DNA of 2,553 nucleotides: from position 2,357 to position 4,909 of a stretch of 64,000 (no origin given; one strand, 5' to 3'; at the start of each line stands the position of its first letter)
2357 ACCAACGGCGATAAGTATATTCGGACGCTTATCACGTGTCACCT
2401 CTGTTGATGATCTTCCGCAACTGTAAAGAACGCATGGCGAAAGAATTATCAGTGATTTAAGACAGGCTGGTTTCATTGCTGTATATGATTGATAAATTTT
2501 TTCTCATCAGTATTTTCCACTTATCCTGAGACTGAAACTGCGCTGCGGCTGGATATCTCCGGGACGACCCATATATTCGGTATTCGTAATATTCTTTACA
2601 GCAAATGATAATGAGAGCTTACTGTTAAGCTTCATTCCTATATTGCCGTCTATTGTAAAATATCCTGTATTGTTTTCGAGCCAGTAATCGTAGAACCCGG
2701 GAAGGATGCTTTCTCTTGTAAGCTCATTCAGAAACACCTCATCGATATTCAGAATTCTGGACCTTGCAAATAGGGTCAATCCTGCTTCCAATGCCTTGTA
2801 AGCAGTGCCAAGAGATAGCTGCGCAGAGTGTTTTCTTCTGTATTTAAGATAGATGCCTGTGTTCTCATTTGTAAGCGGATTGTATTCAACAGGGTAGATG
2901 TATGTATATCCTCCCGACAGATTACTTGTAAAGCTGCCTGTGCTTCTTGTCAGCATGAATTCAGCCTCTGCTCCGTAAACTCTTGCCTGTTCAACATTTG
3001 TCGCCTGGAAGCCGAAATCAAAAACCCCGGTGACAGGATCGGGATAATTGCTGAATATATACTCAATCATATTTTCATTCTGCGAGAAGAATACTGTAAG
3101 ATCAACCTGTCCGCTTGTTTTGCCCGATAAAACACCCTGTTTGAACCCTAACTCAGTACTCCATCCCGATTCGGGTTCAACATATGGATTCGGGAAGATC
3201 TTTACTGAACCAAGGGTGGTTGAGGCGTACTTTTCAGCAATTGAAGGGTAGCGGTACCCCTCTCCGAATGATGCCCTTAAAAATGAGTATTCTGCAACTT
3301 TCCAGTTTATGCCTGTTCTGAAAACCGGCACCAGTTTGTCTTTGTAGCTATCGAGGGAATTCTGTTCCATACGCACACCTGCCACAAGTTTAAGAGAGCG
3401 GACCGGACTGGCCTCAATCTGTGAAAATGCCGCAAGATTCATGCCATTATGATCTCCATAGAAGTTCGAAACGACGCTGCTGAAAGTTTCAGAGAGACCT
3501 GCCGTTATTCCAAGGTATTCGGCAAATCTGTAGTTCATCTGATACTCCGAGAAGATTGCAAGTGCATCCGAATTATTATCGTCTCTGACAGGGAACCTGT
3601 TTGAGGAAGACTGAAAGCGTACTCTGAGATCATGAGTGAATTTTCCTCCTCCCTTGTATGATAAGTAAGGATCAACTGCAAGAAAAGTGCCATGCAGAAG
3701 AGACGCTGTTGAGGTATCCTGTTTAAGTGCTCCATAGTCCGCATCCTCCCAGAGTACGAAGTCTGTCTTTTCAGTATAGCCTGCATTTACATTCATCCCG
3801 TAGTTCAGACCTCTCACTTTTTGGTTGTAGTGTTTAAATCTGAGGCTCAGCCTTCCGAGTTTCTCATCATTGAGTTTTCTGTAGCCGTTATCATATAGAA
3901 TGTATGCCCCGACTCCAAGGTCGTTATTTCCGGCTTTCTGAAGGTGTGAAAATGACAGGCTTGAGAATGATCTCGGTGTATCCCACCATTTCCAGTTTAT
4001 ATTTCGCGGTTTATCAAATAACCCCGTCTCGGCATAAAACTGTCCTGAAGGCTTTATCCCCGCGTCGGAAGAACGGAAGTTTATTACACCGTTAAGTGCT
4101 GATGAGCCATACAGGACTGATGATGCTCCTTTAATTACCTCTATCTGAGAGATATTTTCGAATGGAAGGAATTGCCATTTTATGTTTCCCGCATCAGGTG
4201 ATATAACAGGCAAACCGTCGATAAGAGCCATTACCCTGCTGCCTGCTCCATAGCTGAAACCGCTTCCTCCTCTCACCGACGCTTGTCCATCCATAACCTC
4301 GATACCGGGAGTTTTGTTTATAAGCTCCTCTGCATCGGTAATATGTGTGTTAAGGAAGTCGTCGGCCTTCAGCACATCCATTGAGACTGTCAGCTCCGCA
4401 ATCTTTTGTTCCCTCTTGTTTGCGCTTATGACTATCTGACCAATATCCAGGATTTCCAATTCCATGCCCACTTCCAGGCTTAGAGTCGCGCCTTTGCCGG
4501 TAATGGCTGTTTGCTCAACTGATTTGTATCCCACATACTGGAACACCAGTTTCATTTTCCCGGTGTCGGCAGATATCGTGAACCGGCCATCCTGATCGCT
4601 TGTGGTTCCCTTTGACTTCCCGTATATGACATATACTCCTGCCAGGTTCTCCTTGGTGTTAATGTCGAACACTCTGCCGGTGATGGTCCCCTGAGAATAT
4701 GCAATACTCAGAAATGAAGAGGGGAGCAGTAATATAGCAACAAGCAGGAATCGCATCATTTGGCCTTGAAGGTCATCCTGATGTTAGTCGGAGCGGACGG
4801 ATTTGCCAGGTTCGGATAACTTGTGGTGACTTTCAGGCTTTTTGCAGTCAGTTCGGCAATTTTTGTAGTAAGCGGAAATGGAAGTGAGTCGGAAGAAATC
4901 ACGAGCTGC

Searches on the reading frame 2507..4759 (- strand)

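Call 97: search_protein_families(library=pfam, proteins=[window:2507-4759:-], max_evalue=0.00001)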
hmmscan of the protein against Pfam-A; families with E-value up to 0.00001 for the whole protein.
window:2507-4759:- (750 aa): 4 families
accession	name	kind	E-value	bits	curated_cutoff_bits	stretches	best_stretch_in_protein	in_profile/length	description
PF00593.30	TonB_dep_Rec_b-barrel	-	5.6e-32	112.6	27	1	255-724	20-436/436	TonB dependent receptor-like, beta-barrel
PF07715.20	Plug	-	3.3e-19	69.8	23.9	1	121-225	3-107/107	TonB-dependent Receptor Plug Domain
PF13715.12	CarbopepD_reg_2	-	1.2e-15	57.7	32.2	1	26-111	1-88/88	CarboxypepD_reg-like domain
PF13620.12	CarboxypepD_reg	-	3.4e-09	37.4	32.3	1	25-97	1-79/82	Carboxypeptidase regulatory-like domain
